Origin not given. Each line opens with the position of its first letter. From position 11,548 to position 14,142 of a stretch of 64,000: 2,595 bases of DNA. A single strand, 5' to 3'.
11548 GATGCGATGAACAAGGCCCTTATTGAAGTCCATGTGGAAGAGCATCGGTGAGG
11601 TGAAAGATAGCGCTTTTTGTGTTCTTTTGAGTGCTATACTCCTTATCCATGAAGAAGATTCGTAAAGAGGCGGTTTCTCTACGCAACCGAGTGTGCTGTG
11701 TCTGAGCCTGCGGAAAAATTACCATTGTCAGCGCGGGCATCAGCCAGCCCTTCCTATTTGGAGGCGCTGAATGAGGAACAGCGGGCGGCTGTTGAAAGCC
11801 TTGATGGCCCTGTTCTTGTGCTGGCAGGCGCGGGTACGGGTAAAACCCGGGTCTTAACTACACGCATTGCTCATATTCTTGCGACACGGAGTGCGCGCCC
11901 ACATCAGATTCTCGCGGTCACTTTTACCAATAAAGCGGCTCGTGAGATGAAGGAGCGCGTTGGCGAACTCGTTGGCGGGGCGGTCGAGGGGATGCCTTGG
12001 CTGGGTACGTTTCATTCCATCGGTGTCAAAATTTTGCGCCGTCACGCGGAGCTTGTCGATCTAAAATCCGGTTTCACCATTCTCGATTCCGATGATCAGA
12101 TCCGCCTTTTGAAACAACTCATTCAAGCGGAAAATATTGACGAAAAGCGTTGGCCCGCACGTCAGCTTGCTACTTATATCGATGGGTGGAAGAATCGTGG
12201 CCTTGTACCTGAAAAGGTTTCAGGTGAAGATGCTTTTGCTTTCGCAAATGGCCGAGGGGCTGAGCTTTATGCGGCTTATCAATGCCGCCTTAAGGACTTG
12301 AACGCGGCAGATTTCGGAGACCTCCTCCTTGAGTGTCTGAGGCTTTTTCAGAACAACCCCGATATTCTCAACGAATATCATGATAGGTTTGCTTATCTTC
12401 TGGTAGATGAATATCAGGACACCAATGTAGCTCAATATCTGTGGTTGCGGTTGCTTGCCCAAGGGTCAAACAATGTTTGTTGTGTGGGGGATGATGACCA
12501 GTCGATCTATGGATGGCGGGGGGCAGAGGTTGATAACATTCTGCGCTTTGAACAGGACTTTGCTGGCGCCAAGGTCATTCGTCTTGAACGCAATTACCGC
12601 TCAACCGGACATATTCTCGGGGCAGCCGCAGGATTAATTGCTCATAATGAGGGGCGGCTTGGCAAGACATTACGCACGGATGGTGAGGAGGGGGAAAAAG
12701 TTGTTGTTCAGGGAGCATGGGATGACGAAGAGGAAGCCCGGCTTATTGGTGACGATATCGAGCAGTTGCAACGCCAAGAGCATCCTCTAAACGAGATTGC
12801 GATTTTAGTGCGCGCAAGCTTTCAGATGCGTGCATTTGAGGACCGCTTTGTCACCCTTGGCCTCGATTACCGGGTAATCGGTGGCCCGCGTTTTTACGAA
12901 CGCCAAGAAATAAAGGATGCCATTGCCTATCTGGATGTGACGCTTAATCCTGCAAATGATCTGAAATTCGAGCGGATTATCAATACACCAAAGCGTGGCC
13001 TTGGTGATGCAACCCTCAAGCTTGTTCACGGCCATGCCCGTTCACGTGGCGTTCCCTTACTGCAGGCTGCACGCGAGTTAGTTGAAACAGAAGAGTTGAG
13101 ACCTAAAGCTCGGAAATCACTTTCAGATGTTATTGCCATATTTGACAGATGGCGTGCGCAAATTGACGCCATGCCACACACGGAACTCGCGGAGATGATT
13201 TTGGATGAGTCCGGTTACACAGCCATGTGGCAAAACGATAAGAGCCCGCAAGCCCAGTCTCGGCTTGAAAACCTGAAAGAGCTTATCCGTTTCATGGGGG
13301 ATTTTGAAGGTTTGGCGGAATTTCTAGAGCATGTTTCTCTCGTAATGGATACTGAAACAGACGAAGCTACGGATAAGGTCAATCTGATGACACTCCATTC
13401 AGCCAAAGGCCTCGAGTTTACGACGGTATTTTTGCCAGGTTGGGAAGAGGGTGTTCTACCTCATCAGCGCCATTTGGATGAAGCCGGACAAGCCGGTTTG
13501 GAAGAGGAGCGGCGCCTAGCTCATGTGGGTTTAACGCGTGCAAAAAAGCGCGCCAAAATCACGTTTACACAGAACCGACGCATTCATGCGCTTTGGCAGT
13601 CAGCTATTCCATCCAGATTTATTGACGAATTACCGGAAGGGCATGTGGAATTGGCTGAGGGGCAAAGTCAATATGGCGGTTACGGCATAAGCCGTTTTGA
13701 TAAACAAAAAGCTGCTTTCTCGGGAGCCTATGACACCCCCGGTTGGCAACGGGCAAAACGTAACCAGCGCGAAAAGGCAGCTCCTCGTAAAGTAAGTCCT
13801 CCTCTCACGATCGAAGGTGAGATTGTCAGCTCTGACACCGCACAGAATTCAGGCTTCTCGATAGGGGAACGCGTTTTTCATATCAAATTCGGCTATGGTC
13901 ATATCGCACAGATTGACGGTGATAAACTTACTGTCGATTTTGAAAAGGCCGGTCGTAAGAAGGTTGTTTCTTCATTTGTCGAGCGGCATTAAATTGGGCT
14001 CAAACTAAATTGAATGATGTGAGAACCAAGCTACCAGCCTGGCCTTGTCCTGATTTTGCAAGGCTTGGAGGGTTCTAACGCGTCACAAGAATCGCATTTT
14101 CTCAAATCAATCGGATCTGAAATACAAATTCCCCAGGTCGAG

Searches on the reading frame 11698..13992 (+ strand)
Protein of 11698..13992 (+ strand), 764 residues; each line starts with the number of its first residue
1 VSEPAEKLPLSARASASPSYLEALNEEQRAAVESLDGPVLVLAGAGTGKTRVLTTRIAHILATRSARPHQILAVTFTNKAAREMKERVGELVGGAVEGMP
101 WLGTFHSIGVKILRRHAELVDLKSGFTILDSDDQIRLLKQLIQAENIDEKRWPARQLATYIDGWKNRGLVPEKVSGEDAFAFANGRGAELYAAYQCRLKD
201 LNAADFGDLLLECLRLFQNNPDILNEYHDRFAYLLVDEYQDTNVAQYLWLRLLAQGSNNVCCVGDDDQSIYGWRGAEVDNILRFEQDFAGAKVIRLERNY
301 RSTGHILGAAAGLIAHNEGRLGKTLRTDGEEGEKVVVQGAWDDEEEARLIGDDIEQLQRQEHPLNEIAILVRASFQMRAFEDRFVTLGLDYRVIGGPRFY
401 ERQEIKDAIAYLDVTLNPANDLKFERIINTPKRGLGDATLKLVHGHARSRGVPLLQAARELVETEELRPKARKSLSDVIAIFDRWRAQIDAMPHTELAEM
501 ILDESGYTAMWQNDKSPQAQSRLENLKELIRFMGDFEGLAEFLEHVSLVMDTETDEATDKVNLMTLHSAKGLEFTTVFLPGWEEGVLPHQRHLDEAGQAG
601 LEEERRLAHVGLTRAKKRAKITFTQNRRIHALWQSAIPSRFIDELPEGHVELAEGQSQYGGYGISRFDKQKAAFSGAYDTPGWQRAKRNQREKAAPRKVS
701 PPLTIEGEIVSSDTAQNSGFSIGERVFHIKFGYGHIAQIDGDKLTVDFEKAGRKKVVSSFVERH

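Call 82: search_protein_families(library=pfam, proteins=[window:11698-13992:+], max_evalue=0.00001)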
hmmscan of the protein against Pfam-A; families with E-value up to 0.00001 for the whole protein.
window:11698-13992:+ (764 aa): 5 families
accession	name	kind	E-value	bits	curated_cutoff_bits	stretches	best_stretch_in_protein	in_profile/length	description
PF00580.27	UvrD-helicase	-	3.6e-91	306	23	1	24-288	1-270/271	UvrD/REP helicase N-terminal domain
PF13361.12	UvrD_C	-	9.4e-66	223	25.6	1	294-625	1-349/350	UvrD-like helicase C-terminal domain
PF13245.12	AAA_19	-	7.8e-22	78.3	25.1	1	28-272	1-132/134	AAA domain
PF13604.12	AAA_30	-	5.4e-09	36.5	27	0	24-89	2-67/191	AAA domain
PF13538.12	UvrD_C_2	-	4.5e-06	26.9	27.4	0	563-619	4-49/52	UvrD-like helicase C-terminal domain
